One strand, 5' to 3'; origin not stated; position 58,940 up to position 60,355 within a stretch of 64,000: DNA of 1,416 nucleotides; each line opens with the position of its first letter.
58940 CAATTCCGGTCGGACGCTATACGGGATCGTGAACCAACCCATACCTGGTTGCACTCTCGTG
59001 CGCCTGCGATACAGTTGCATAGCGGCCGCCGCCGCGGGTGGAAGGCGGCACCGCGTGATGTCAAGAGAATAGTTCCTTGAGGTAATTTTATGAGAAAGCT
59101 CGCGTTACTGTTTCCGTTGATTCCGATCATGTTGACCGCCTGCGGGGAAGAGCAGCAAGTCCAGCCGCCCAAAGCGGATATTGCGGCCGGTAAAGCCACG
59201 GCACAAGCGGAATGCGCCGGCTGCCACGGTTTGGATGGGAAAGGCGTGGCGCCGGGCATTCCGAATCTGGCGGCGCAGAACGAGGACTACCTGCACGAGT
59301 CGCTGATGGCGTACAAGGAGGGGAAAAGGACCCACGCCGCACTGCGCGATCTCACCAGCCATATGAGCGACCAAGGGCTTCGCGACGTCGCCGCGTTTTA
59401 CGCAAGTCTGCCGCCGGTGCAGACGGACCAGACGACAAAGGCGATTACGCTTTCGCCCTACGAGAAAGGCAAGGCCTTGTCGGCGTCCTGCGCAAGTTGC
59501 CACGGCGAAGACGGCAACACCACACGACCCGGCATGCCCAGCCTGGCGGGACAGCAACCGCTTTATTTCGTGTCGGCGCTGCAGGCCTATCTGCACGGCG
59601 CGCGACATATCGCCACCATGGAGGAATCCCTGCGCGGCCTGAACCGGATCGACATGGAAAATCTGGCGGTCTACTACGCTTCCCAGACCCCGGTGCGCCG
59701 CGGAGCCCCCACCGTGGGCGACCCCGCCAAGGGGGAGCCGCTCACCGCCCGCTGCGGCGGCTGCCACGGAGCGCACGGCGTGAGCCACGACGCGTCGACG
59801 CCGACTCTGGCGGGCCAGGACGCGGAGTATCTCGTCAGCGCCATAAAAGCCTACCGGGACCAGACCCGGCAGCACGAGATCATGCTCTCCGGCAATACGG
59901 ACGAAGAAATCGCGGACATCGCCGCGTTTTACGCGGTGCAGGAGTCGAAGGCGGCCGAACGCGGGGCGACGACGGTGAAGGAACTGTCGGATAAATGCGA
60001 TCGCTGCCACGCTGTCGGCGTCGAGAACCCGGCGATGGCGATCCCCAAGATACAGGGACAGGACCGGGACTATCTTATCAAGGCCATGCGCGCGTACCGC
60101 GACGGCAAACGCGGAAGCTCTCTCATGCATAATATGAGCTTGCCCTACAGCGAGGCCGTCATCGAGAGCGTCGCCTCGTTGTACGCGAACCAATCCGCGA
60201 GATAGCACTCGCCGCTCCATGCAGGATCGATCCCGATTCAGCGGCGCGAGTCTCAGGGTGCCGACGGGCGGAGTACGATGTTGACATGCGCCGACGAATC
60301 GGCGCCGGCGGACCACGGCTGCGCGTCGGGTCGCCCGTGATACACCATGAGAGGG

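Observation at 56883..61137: CbcL-like nine-heme/cytochrome-b fusion with a tetrahaem c4-type lipoprotein and a dihaem c4: a self-contained quinone-to-periplasm electron module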

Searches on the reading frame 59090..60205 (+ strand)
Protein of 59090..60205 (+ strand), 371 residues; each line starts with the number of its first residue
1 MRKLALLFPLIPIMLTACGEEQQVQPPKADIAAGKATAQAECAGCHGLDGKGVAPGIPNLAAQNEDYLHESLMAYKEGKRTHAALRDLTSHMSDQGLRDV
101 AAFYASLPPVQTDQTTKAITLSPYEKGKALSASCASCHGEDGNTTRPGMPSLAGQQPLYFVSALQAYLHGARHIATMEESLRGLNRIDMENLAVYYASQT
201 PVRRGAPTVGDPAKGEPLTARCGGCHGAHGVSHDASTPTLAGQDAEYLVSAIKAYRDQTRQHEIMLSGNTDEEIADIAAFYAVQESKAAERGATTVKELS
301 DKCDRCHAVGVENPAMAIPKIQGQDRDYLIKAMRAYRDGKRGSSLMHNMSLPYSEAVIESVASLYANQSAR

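Call 4: search_protein_families(library=pfam, proteins=[window:59090-60205:+], max_evalue=0.1)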
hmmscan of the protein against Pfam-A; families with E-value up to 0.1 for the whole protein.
window:59090-60205:+ (371 aa): 11 families
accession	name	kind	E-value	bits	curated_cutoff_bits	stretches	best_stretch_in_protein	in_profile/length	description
PF00034.26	Cytochrom_C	-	4.1e-28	99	21.3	3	31-93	1-75/90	Cytochrome c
PF13442.11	Cytochrome_CBB3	-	2e-19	70.1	27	3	29-103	1-67/68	Cytochrome C oxidase, cbb3-type, subunit III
PF14522.11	Cytochrome_C7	-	1.4e-05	25.2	24.8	0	116-142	30-52/67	Cytochrome c7 and related cytochrome c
PF09699.15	Paired_CXXCH_1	-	5.9e-05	23.1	20.6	0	217-235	3-22/41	Doubled CXXCH motif (Paired_CXXCH_1)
PF21342.2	SoxA-TsdA_cyt-c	-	0.0017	18.7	27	0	131-146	14-32/88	SoxA/TsdA, cytochrome c domain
PF07627.16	PSCyt3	-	0.0081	16.9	27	0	267-310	35-77/98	Protein of unknown function (DUF1588)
PF09086.16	DUF1924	-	0.013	16.3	22.5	0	125-143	20-38/96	Domain of unknown function (DUF1924)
PF09698.15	GSu_C4xC__C2xCH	-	0.02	16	21.7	0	36-46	26-36/36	Geobacter CxxxxCH...CXXCH motif (GSu_C4xC__C2xCH)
PF14376.11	Haem_bd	-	0.025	15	27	0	110-141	18-49/133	Haem-binding domain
PF09832.14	DUF2059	-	0.03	14.8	23.6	0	88-106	11-29/60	Uncharacterized protein conserved in bacteria (DUF2059)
PF02085.21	Cytochrom_CIII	-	0.037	14.8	22.9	0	130-142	75-86/101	Class III cytochrome C family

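Call 5: search_protein_families(library=ncbifam, proteins=[window:59090-60205:+], max_evalue=0.1)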
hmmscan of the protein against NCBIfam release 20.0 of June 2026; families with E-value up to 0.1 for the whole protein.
window:59090-60205:+ (371 aa): 16 families
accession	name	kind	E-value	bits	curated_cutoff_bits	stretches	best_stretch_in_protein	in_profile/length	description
NF049874.1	PdsA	exception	1.4e-31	109.9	330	3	86-199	84-197/198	periplasmic diheme shuttle PdsA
TIGR00782.1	ccoP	equivalog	8.4e-12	45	179.95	2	32-153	108-234/285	cytochrome-c oxidase, cbb3-type subunit III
NF050122.1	bc1_QcrC_actin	exception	9.7e-10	38.2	200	2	96-254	14-183/253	cytochrome bc1 complex diheme cytochrome c subunit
NF045774.1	cytochro_C551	exception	3.3e-07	30.2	118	1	6-60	7-69/110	cytochrome c551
TIGR01904.2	GSu_C4xC__C2xCH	domain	5.3e-07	29.3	27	0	36-52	46-62/73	CxxxxCH/CxxCH domain c-type cytochrome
NF045773.1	cytochro_C550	exception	1.1e-05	25.4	125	1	21-70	39-86/118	cytochrome c550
TIGR02603.1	CxxCH_TIGR02603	domain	3e-05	24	68.15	1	29-72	1-47/134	putative heme-binding domain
NF041895.1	choice_anch_V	domain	0.00046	20.3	42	0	130-144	23-37/150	choice-of-anchor V domain-containing protein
NF045930.1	Cytc6PetJCyano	equivalog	0.00056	19.8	135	1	28-103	24-101/110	cytochrome c6 PetJ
NF011054.0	PRK14486.1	equivalog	0.00079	19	447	1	25-104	209-287/294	putative bifunctional cbb3-type cytochrome c oxidase subunit II/cytochrome c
NF052246.1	SorB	equivalog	0.0011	18.9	93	0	24-49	15-35/80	SorB family sulfite dehydrogenase c-type cytochrome subunit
TIGR04494.1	c550_PedF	equivalog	0.002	18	122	1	30-70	50-94/133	cytochrome c-550 PedF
NF033864.1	cytochrome579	equivalog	0.0022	17.8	280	0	186-246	26-83/179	cytochrome 579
NF041781.1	mnquin_red_QrcA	equivalog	0.014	15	180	0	22-65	26-69/174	menaquinone reductase multiheme cytochrome c subunit QrcA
TIGR03872.1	cytochrome_MoxG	equivalog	0.04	14.1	147.8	0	28-55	41-69/133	cytochrome c(L), periplasmic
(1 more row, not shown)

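Call 38: find_related_loci(query=window:59090-60205:+, collection=metagenome_contigs, flank=6000)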
Query window:59090-60205:+ (371 aa) in metagenome_contigs; peptide patterns used: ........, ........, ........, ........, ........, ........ (x = any residue, [..] = any of these).
147 stretches matched a pattern; 116 encode a relative of the query (tblastn E <= 1e-3); the best 80 are kept; 80 distinct loci.
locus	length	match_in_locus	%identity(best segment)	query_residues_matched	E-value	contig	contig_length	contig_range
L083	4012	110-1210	66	1-371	2e-169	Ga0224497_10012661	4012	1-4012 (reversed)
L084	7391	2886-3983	64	3-371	4e-157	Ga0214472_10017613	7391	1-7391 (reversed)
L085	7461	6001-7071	64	16-371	4e-155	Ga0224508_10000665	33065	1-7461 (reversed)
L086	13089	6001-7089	65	1-368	1e-153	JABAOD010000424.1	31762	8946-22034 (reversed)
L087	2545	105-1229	63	6-371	3e-159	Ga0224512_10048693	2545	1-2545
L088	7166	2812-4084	64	18-371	5e-149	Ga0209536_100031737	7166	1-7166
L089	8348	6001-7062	65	1-371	1e-148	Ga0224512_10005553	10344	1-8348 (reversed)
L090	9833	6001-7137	58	1-371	9e-146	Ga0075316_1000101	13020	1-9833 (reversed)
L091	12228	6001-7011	68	34-371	2e-145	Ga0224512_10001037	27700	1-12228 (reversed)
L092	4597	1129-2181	62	19-371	9e-146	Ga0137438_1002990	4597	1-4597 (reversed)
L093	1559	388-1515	56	3-368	1e-155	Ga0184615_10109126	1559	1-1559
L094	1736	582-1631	61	21-371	6e-154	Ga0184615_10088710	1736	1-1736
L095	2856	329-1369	61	27-368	1e-148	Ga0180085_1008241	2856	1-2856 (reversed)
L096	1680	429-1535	59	3-371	2e-153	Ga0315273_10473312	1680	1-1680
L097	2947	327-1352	61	29-371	5e-148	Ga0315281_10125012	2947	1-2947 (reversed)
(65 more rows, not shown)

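Call 48: search_solved_structures(query=window:59090-60205:+, max_evalue=0.001, show_alignments=1)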
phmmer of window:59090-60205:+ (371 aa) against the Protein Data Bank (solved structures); distinct sequences matched with E-value up to 0.001: 17.
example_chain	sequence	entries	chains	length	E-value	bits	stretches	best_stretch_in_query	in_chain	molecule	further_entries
8uf3_A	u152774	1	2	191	5.8e-23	85.2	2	26-143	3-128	Cytochrome C4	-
6q2u_A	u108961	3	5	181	1e-21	81.2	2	29-106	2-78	Cytochrome c4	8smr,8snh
2zzs_A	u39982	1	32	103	3.5e-14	56.4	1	28-107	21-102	Cytochrome c554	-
1etp_A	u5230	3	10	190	3.6e-13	53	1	125-262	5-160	CYTOCHROME C4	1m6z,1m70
1fcd_C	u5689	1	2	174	4e-13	52.9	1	129-269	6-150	FLAVOCYTOCHROME C SULFIDE DEHYDROGENASE (CYTOCHROME SUBUNIT)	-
1h1o_A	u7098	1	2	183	4.9e-13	52.6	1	38-198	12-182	CYTOCHROME C-552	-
1cno_A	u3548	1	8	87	6.2e-13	52.3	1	124-199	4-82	CYTOCHROME C552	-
4o1w_A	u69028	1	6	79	8.3e-13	51.8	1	126-198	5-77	Cytochrome c552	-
3vrd_A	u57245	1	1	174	2.5e-12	50.3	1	129-269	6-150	Flavocytochrome c heme subunit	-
5lo9_A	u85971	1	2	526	1.8e-11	47.4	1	39-213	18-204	Cytochrome C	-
8yts_A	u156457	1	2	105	1.1e-07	35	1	26-103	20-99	Cytochrome C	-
5n1t_B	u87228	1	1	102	2.3e-07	33.9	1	211-281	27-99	Cytochrome C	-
8smr_G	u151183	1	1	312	3.8e-07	33.2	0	24-62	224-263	Cbb3-type cytochrome c oxidase subunit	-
8snh_G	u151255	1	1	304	6.4e-07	32.5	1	34-173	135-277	Cbb3-type cytochrome c oxidase subunit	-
3mk7_C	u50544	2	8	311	6.5e-06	29.2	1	17-201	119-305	Cytochrome c oxidase, cbb3-type, subunit P | Cbb3-type cytochrome c oxidase subunit CcoP1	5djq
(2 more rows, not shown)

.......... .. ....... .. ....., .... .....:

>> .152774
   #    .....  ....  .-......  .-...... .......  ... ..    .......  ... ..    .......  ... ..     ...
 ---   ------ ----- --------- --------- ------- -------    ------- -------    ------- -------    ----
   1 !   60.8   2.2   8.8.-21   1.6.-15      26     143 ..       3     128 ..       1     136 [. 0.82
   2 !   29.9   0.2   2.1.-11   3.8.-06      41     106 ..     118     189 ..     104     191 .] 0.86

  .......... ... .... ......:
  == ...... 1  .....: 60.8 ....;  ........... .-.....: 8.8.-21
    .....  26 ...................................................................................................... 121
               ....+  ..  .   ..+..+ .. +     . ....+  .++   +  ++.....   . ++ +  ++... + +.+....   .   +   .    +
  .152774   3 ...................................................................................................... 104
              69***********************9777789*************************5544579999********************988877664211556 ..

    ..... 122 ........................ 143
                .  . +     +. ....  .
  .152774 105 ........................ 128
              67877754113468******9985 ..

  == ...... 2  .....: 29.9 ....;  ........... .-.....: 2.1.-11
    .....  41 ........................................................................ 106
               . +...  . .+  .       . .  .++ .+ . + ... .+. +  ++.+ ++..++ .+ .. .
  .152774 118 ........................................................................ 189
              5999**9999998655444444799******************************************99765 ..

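Call 72: find_homologous_proteins(query=window:59090-60205:+, max_evalue=1e-20)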
Query window:59090-60205:+ (371 aa): 3888 proteins with E <= 1e-20 among 8000 candidates; the best 120 are listed.
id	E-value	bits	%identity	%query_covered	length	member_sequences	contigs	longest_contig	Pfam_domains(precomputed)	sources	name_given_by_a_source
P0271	6.1e-245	830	100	100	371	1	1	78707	PF13442.12,PF00034.27,PF14522.12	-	-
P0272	6.0e-199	679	81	100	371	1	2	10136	PF13442.12,PF00034.27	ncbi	-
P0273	9.9e-186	635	76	95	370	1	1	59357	PF13442.12,PF00034.27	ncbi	-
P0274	3.2e-184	630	76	95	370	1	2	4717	PF09699.16,PF13442.12,PF00034.27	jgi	jgi:cytochrome c553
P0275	8.0e-182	623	76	95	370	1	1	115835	PF13442.12,PF00034.27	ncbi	-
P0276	1.2e-181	622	75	95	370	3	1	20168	PF13442.12,PF00034.27,PF14522.12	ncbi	-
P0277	2.0e-178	611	73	100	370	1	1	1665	PF13442.12,PF00034.27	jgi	jgi:cytochrome c553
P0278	8.7e-177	606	72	100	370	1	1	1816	PF13442.12,PF00034.27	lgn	-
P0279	2.7e-175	601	72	100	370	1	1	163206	PF13442.12,PF00034.27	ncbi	-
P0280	1.6e-159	549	69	100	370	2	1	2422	PF13442.12,PF00034.27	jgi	jgi:cytochrome c553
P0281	1.9e-157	542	67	100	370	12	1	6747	PF13442.12,PF00034.27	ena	-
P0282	8.8e-157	540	66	100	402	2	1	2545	PF13442.12,PF00034.27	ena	-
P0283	1.8e-155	536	66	100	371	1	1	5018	PF13442.12,PF00034.27,PF14522.12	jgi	jgi:cytochrome c553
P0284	1.2e-154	533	65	100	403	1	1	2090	PF13442.12,PF00034.27,PF14522.12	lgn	-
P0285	4.8e-154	531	65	100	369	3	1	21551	PF13442.12,PF00034.27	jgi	jgi:cytochrome c553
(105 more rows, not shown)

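Call 73: find_encoding_contigs(protein=P0271, flank=10000, max_places=3)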
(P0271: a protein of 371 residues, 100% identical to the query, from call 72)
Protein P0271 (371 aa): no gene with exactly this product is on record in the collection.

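Call 74: find_encoding_contigs(protein=P0272, flank=10000, max_places=3)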
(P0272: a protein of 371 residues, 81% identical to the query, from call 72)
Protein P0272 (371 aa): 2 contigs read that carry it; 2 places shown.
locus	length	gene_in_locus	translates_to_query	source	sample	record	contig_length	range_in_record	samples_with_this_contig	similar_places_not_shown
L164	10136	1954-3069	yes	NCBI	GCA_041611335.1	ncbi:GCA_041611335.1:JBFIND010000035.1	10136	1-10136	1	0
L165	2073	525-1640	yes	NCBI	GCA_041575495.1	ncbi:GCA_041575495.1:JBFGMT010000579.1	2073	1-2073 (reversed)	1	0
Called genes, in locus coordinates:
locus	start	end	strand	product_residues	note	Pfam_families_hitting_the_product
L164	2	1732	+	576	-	?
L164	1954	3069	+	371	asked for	PF00034:Cytochrom_C, PF13442:Cytochrome_CBB3 (weak)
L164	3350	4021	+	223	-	PF00034:Cytochrom_C (faint), PF13442:Cytochrome_CBB3 (faint)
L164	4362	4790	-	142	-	PF01475:FUR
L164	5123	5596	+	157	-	PF12019:GspH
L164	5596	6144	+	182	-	PF07963:N_methyl (weak), PF22150:Tt1218-like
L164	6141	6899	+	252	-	PF16074:PilW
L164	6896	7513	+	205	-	PF14341:PilX_N, PF13681:PilX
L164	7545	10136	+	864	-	?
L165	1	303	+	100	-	?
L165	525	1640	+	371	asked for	PF00034:Cytochrom_C, PF13442:Cytochrome_CBB3 (weak)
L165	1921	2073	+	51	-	?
